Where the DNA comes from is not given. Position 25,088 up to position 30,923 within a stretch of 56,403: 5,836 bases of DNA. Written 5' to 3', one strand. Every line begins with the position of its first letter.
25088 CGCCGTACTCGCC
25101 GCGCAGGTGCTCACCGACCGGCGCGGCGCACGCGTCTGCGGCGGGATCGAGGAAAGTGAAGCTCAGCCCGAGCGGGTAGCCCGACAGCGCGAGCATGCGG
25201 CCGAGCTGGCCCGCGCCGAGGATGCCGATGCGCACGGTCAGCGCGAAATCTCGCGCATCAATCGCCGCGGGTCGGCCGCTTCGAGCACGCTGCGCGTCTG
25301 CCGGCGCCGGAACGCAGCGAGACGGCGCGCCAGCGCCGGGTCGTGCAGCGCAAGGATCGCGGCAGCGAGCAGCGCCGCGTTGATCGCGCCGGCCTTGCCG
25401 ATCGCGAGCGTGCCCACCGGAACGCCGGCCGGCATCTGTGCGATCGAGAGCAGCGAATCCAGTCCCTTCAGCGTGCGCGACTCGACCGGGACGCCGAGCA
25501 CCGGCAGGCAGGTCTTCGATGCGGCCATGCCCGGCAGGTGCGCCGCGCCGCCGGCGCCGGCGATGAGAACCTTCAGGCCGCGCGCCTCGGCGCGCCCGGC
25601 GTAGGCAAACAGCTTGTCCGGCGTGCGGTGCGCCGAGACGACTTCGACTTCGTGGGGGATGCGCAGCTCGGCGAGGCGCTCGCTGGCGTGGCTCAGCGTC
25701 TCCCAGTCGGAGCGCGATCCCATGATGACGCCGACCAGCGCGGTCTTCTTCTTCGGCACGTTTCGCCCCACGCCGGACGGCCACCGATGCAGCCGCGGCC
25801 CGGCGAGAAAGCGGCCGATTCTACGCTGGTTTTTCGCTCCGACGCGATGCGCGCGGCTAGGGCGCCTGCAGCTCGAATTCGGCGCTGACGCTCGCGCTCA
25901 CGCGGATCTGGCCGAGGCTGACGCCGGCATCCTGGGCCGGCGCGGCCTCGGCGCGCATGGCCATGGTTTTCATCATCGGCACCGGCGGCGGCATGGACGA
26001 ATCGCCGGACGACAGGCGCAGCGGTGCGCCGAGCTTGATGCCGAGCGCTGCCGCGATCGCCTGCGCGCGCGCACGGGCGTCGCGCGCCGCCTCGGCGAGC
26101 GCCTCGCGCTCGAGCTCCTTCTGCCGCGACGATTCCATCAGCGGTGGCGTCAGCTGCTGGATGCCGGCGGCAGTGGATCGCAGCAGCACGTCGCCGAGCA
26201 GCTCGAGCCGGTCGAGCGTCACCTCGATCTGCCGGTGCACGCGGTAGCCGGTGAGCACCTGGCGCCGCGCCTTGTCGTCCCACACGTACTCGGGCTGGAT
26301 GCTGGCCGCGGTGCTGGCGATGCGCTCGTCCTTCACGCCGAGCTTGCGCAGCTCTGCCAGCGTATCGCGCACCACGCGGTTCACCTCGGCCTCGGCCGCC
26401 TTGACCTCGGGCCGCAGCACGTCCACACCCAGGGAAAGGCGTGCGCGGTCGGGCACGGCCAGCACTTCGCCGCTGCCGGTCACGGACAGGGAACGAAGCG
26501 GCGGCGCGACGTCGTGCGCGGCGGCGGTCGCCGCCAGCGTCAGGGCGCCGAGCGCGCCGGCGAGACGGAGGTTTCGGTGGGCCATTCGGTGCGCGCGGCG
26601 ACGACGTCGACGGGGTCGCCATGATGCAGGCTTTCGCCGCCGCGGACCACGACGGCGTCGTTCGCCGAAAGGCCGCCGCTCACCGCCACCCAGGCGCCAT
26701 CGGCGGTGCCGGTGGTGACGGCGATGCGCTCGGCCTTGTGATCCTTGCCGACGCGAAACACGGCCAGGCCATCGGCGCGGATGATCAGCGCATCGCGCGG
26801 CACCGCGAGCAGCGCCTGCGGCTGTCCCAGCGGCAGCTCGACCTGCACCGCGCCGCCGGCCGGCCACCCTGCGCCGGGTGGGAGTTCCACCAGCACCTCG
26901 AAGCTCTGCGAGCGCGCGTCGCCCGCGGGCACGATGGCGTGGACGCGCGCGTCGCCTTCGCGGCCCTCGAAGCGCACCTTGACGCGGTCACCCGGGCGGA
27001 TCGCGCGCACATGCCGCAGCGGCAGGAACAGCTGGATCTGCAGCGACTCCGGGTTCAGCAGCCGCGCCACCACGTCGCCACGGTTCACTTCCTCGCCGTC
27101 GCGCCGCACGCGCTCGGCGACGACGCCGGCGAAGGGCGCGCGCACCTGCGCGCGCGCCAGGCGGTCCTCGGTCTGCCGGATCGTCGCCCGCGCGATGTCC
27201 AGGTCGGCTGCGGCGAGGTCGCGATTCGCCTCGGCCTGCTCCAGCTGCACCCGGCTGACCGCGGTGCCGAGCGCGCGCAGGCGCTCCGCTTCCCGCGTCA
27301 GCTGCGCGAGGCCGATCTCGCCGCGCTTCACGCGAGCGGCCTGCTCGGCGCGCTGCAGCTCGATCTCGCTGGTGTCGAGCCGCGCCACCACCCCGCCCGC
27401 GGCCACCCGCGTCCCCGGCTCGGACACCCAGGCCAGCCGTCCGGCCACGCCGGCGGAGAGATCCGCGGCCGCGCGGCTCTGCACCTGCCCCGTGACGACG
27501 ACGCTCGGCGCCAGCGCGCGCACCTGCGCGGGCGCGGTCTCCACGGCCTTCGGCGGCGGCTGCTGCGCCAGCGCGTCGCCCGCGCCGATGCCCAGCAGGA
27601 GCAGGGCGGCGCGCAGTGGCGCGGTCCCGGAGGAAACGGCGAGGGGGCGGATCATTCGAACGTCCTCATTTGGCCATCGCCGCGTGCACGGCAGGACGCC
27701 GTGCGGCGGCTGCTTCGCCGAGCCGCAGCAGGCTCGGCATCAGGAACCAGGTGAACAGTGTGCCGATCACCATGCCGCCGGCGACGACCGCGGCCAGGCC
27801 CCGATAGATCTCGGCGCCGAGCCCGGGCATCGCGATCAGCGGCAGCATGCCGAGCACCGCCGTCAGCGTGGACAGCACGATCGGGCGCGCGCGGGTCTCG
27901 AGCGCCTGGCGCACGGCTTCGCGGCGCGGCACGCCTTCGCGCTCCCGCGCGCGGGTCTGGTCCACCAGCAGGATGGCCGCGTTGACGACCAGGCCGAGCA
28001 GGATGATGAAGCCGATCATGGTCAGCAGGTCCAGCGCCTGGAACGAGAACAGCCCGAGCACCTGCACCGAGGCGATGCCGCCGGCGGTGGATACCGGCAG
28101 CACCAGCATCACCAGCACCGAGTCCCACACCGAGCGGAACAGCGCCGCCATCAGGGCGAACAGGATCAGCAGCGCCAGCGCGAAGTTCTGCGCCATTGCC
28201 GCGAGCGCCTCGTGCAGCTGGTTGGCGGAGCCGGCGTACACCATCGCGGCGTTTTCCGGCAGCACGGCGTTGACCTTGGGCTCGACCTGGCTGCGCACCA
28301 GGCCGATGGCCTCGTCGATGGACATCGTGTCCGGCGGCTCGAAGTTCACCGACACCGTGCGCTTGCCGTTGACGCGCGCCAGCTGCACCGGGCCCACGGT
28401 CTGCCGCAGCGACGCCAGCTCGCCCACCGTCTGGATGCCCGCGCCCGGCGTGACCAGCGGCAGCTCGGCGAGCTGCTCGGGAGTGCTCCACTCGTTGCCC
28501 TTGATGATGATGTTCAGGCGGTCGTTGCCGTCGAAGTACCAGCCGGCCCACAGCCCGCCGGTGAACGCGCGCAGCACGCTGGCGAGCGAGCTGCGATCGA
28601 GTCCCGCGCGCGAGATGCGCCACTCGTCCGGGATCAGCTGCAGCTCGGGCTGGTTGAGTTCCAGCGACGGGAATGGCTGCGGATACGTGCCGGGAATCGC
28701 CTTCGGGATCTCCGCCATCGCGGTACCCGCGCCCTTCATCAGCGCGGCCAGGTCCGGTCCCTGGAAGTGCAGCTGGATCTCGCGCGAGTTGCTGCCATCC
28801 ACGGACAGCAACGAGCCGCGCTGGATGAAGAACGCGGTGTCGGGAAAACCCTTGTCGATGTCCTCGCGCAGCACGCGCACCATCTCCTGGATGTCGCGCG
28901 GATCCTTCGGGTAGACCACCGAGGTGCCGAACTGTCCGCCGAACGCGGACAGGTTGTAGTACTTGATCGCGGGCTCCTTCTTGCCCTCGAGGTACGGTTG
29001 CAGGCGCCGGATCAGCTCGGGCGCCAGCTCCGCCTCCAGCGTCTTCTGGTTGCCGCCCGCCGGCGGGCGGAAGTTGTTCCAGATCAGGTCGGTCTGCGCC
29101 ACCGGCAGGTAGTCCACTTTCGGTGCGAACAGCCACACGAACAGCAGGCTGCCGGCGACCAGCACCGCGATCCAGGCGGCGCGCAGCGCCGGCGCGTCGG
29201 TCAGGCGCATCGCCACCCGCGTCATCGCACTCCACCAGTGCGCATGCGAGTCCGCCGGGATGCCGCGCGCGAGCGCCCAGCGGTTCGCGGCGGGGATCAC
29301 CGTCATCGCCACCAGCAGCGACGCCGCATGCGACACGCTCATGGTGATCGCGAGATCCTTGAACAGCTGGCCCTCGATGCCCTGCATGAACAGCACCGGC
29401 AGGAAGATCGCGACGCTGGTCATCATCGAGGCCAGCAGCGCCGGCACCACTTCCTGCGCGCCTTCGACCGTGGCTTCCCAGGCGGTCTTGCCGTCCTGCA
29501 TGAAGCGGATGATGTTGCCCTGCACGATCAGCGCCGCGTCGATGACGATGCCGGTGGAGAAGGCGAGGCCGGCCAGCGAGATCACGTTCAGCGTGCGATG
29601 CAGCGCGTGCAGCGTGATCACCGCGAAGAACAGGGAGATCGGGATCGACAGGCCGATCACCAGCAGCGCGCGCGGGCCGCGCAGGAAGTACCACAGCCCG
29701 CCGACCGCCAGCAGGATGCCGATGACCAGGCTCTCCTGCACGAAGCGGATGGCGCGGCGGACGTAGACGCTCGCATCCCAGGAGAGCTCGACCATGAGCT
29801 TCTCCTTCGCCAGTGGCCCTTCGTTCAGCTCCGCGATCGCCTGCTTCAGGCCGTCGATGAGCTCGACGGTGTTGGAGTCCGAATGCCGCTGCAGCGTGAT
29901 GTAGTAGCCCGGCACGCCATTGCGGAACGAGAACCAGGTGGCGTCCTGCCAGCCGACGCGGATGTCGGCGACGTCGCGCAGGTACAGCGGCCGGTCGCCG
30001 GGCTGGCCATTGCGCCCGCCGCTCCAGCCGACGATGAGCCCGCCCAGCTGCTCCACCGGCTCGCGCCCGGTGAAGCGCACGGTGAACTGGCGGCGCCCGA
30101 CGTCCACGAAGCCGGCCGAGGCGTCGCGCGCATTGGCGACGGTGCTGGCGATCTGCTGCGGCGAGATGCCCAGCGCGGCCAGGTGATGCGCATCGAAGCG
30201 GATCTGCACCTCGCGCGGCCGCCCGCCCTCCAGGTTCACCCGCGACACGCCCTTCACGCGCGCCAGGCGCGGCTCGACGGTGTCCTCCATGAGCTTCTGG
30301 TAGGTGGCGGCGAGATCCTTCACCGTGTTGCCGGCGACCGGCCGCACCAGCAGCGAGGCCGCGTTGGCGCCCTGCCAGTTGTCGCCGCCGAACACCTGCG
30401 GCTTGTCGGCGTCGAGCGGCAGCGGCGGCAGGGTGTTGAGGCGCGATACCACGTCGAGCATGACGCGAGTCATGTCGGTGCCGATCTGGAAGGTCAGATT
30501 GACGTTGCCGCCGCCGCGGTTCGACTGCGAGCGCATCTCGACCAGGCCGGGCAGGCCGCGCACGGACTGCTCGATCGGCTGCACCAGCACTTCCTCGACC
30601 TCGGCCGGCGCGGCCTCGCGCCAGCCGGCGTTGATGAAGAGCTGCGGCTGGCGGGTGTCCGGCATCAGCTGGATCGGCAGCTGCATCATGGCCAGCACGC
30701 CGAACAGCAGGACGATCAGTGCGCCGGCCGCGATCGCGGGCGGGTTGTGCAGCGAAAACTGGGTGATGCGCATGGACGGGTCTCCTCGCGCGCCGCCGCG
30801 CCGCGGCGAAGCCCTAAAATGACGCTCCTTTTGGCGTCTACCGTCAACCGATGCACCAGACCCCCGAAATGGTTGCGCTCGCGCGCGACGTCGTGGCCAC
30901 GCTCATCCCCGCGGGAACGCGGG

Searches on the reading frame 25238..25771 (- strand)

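Call 63: search_protein_families(library=pfam, proteins=[window:25238-25771:-], max_evalue=0.0001)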
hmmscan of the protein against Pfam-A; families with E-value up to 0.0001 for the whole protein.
window:25238-25771:- (177 aa): 1 family
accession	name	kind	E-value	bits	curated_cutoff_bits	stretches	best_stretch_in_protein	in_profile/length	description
PF00731.26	AIRC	-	6.9e-61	204.6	30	1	13-159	2-146/148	AIR carboxylase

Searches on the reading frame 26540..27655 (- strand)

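Call 63: search_protein_families(library=pfam, proteins=[window:26540-27655:-], max_evalue=0.0001)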
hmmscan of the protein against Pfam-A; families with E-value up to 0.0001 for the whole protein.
window:26540-27655:- (371 aa): 2 families
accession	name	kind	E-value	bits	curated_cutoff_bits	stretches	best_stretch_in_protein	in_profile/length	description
PF13437.12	HlyD_3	-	4.1e-13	50.4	22.2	1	171-261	2-96/106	HlyD family secretion protein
PF16576.10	HlyD_D23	-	1.3e-10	41.3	30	1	49-259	3-202/214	Barrel-sandwich domain of CusB or HlyD membrane-fusion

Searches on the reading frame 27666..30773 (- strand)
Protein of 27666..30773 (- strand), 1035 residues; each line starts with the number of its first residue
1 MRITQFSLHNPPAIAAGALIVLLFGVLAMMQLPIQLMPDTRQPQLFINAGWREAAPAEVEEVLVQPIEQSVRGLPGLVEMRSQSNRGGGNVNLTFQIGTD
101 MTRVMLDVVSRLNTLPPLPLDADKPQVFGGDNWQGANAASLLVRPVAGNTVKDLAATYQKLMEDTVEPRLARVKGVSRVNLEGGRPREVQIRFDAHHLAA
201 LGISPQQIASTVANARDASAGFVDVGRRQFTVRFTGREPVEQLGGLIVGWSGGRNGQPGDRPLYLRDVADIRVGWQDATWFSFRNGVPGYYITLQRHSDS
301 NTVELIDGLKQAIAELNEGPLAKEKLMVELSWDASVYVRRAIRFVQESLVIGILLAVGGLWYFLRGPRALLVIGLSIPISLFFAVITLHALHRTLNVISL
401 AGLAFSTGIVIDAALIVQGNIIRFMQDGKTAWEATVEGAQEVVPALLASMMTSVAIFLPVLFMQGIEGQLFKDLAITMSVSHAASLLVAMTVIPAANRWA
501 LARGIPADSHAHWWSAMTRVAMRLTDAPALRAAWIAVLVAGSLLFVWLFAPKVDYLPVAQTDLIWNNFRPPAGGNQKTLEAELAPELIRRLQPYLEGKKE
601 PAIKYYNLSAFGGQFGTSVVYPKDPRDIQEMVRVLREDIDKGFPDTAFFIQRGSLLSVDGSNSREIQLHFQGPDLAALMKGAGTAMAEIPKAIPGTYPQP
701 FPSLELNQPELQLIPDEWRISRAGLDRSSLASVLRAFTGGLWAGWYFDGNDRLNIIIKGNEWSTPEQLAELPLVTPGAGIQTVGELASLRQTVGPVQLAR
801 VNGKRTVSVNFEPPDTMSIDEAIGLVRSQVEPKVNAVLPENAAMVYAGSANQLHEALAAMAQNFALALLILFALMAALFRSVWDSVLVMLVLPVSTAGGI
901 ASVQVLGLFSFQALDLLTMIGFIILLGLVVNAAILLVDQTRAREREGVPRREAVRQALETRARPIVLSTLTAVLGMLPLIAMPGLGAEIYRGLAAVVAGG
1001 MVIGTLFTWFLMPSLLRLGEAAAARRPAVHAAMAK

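Call 63: search_protein_families(library=pfam, proteins=[window:27666-30773:-], max_evalue=0.0001)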
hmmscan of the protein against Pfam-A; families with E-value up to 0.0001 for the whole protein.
window:27666-30773:- (1035 aa): 3 families
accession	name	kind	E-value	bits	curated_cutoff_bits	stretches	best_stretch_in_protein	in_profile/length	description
PF00873.25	ACR_tran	-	5.5e-162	541.3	28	1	3-1016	1-1017/1021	AcrB/AcrD/AcrF family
PF03176.21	MMPL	-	1e-14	54.7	20.5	1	809-1019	92-302/333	MMPL family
PF02355.23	SecD_SecF_C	-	3.5e-05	23.8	20.5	1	864-1016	37-183/189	Protein export membrane protein SecD/SecF, C-terminal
